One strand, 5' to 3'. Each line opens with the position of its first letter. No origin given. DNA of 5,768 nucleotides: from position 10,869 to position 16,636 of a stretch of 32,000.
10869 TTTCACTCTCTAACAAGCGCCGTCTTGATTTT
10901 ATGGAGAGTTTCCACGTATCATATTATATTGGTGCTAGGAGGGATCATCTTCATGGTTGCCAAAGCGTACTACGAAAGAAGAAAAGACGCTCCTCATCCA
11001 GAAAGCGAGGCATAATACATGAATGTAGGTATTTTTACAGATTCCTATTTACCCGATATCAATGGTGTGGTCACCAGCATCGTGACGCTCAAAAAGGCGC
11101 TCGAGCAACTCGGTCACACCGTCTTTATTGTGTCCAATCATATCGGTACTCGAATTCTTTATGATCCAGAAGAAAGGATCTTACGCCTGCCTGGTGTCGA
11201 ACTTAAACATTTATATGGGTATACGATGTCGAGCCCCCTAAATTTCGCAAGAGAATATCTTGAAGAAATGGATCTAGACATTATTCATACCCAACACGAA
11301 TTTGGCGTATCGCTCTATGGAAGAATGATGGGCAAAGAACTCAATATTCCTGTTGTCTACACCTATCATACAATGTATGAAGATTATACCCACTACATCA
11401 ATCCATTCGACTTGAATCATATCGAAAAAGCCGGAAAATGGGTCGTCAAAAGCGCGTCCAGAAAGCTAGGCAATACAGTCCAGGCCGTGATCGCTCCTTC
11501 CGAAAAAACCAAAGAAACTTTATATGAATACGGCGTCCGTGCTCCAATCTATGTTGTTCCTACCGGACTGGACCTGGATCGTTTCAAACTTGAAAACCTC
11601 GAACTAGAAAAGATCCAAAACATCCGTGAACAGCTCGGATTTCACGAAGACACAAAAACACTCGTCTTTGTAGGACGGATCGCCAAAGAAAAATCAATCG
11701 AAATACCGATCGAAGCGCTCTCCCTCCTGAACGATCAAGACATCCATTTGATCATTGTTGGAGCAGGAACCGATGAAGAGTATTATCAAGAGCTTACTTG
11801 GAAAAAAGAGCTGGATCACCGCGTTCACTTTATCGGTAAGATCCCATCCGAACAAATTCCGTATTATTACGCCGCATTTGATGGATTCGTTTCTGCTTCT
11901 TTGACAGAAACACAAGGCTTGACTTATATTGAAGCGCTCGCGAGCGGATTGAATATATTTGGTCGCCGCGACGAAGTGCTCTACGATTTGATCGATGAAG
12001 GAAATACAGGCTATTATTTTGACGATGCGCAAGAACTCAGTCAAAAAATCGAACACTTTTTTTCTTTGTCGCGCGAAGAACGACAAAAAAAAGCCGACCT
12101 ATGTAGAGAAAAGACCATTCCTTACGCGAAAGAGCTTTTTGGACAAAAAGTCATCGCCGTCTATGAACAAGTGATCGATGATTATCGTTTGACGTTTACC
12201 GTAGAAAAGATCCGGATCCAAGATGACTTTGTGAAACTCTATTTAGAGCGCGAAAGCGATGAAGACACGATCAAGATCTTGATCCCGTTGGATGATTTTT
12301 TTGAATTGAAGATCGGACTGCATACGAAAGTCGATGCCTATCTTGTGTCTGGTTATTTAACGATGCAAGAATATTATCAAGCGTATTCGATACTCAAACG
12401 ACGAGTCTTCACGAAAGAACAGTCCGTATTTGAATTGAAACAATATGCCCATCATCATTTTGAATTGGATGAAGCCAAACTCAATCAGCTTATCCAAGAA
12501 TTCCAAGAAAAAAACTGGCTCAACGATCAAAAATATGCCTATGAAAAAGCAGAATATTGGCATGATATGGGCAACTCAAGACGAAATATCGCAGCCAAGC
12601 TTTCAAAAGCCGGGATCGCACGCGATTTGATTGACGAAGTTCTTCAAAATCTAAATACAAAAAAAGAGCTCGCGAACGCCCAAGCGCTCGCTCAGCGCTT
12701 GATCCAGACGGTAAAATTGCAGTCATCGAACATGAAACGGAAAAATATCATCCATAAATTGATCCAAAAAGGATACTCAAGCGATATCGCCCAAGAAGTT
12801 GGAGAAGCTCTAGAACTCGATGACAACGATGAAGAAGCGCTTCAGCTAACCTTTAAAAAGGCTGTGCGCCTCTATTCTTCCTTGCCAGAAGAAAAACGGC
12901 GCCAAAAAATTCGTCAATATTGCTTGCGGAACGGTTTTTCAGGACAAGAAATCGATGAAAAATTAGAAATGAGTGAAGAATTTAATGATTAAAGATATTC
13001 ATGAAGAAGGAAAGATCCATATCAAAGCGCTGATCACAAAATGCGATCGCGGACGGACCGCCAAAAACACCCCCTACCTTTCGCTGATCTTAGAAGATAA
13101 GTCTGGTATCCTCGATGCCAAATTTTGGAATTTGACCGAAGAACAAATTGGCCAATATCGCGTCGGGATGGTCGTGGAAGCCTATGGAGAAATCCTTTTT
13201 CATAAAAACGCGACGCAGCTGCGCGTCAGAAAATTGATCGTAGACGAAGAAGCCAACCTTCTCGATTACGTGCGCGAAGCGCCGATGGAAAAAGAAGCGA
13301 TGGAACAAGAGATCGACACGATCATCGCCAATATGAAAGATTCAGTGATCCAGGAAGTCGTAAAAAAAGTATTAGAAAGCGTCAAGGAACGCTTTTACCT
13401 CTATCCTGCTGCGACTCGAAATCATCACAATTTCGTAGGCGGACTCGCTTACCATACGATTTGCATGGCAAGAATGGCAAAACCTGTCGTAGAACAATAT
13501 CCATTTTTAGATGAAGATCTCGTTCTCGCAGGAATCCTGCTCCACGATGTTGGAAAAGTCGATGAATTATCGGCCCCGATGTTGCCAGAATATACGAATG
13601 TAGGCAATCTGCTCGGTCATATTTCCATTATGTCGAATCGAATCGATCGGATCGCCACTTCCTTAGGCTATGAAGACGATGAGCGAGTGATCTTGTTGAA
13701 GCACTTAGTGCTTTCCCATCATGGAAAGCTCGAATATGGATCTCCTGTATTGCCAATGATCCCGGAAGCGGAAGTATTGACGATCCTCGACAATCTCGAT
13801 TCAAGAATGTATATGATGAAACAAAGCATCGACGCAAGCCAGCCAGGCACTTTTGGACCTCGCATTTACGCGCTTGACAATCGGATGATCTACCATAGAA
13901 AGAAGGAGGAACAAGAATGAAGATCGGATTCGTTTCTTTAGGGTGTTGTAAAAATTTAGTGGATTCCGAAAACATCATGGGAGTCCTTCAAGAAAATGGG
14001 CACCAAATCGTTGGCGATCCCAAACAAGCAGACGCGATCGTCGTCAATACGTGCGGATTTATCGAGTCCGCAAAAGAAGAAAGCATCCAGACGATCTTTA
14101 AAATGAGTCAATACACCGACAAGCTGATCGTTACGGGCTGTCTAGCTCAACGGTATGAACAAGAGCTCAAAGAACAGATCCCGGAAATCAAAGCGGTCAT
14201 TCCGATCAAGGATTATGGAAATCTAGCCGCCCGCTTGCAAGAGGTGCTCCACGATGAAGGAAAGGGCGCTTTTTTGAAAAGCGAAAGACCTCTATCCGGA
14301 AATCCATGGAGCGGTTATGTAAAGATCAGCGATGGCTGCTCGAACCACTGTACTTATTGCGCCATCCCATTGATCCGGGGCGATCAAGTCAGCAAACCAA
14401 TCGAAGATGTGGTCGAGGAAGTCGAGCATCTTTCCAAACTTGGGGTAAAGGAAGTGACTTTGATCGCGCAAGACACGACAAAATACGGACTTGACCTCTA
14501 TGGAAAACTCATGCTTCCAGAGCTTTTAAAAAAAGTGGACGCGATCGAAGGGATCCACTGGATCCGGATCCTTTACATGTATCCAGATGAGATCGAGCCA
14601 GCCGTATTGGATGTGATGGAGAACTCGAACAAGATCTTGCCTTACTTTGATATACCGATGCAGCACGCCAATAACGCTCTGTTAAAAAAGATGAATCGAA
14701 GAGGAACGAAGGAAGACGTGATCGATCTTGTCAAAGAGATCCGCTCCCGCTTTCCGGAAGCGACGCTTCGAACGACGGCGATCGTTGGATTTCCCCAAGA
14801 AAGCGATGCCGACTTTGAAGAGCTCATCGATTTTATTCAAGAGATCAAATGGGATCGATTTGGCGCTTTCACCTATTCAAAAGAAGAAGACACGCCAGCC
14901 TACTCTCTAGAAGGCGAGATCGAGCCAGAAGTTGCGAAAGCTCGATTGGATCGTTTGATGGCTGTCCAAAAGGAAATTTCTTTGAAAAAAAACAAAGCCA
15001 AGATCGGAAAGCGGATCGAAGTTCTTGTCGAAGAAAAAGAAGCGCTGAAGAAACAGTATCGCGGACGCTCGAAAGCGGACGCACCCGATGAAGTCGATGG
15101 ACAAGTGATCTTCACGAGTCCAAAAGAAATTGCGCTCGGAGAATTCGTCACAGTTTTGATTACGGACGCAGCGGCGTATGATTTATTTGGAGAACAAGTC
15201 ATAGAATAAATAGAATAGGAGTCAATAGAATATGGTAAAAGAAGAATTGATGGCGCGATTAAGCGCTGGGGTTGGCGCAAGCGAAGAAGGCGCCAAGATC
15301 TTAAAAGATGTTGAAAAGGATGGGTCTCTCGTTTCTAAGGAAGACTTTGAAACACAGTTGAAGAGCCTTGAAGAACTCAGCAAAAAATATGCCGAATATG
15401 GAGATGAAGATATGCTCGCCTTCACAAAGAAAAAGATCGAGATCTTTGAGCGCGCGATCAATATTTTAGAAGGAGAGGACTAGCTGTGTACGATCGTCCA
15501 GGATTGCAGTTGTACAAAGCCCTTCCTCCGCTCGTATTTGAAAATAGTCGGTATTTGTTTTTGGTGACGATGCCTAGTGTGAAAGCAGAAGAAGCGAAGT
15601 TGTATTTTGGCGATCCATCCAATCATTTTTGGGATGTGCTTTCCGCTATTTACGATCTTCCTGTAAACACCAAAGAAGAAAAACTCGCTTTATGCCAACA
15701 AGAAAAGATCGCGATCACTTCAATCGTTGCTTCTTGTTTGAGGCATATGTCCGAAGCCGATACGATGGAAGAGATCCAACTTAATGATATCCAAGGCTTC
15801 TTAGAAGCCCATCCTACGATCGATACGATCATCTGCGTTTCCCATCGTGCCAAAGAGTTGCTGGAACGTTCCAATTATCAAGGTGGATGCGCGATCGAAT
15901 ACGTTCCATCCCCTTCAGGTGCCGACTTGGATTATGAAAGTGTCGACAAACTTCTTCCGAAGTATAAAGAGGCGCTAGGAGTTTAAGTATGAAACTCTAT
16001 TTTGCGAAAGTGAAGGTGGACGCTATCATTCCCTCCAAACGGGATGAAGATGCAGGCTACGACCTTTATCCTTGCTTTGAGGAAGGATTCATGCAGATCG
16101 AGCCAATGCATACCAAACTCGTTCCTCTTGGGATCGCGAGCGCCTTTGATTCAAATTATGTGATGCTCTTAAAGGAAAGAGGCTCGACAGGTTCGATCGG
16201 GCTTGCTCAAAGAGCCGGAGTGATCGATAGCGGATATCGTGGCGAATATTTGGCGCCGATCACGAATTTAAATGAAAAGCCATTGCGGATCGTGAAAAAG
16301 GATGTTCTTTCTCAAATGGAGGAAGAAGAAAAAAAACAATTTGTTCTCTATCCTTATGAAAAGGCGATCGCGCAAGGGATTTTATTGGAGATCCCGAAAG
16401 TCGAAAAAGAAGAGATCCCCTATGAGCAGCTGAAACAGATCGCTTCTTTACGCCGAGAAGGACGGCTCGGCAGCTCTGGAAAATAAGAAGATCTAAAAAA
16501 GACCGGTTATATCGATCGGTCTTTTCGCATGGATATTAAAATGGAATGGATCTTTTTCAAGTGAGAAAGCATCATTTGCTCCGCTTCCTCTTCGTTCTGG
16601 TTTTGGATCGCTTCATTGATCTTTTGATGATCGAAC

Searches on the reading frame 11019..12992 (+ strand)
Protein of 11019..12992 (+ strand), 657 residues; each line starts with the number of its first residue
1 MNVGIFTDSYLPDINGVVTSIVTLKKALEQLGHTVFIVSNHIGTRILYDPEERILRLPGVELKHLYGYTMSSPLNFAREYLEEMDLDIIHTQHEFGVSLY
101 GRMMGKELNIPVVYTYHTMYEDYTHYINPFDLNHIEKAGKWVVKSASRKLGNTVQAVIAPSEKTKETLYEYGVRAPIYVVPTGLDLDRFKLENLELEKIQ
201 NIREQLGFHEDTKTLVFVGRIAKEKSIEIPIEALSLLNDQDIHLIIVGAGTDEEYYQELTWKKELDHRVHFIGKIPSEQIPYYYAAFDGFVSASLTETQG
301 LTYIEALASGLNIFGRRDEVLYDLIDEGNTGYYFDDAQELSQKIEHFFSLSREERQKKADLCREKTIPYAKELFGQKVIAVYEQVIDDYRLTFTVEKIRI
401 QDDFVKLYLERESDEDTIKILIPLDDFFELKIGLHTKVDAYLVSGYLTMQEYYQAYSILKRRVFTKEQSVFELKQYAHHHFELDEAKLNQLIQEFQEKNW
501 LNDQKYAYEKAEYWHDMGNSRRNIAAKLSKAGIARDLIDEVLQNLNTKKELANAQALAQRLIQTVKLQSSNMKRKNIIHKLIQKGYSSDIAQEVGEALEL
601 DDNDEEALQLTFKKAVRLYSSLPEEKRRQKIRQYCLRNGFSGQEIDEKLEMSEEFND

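Call 9: search_protein_families(library=pfam, proteins=[window:11019-12992:+])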
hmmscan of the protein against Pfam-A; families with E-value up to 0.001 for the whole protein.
window:11019-12992:+ (657 aa): 9 families
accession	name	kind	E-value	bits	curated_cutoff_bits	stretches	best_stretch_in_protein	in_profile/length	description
PF13439.12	Glyco_transf_4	-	7.1e-31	107.9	28.5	1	14-188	1-170/170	Glycosyltransferase Family 4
PF00534.26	Glycos_transf_1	-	2e-29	102.8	26.4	1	200-356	3-163/172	Glycosyl transferases group 1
PF13692.12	Glyco_trans_1_4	-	1.1e-22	81.3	27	1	213-347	2-139/142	Glycosyl transferases group 1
PF13579.12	Glyco_trans_4_4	-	1.8e-12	48.3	29.7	1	15-183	1-158/158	Glycosyl transferase 4-like domain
PF21981.2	RecX_HTH3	-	2.2e-11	44.2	26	1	604-647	2-46/48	RecX, third three-helix domain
PF13524.12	Glyco_trans_1_2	-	6.5e-06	26.6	25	1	240-364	13-127/144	Glycosyl transferase-like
PF02631.22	RecX_HTH2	-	9.6e-06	26.2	26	1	502-542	1-42/42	RecX, second three-helix domain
PF21982.2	RecX_HTH1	-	2.5e-05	24.6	26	0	574-594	16-36/40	RecX, first three-helix domain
PF18165.6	pP_pnuc_1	-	0.00086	19.4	26.3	0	534-606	35-96/133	Predicted pPIWI-associating nuclease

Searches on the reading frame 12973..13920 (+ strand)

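Call 9: search_protein_families(library=pfam, proteins=[window:12973-13920:+])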
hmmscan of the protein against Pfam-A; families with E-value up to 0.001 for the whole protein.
window:12973-13920:+ (315 aa): 2 families
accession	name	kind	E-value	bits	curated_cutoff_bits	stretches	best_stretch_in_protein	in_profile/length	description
PF01966.28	HD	-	8.1e-10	39.5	22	1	159-276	2-114/116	HD domain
PF01336.31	tRNA_anti-codon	-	4.8e-07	30.1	27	1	30-89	12-73/75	OB-fold nucleic acid binding domain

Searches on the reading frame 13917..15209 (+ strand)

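Call 9: search_protein_families(library=pfam, proteins=[window:13917-15209:+])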
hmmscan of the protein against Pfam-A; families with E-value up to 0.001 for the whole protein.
window:13917-15209:+ (430 aa): 4 families
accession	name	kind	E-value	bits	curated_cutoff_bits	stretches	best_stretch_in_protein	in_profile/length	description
PF00919.26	UPF0004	-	8.6e-27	93.5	27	1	2-95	1-97/98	Uncharacterized protein family UPF0004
PF04055.27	Radical_SAM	-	2.7e-25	89.9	29.5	1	136-307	2-166/166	Radical SAM superfamily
PF18693.7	TRAM_2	-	7.7e-19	68.1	27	1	363-428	1-63/63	TRAM domain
PF01938.26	TRAM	-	8.5e-07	29.2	21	1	361-426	2-59/61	TRAM domain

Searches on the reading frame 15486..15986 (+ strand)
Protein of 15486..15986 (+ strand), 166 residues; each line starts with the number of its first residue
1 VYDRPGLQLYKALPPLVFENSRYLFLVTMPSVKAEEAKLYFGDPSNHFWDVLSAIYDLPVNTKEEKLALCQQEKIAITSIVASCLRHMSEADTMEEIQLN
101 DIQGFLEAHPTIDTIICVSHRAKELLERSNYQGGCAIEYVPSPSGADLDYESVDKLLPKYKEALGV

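Call 35: search_protein_families(library=pfam, proteins=[window:15486-15986:+], max_evalue=0.01)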
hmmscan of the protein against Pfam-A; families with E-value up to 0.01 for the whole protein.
window:15486-15986:+ (166 aa): 1 family
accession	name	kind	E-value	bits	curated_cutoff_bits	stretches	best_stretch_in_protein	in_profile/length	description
PF03167.25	UDG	-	0.0003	21.3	24.3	1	19-146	6-119/141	Uracil DNA glycosylase superfamily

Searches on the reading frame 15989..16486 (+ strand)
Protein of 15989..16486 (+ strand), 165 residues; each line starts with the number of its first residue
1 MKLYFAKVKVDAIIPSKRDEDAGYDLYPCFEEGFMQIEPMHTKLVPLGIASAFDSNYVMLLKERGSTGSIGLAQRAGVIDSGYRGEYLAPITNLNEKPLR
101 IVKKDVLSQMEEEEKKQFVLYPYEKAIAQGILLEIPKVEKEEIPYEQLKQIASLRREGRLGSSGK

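Call 35: search_protein_families(library=pfam, proteins=[window:15989-16486:+], max_evalue=0.01)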
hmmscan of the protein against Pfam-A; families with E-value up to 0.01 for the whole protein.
window:15989-16486:+ (165 aa): 2 families
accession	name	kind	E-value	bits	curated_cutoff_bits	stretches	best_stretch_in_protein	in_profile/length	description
PF00692.24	dUTPase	-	2.2e-09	37.6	22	1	13-110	5-99/129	dUTPase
PF22769.1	DCD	-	0.0001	22.9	27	1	35-110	71-148/153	dCTP deaminase-like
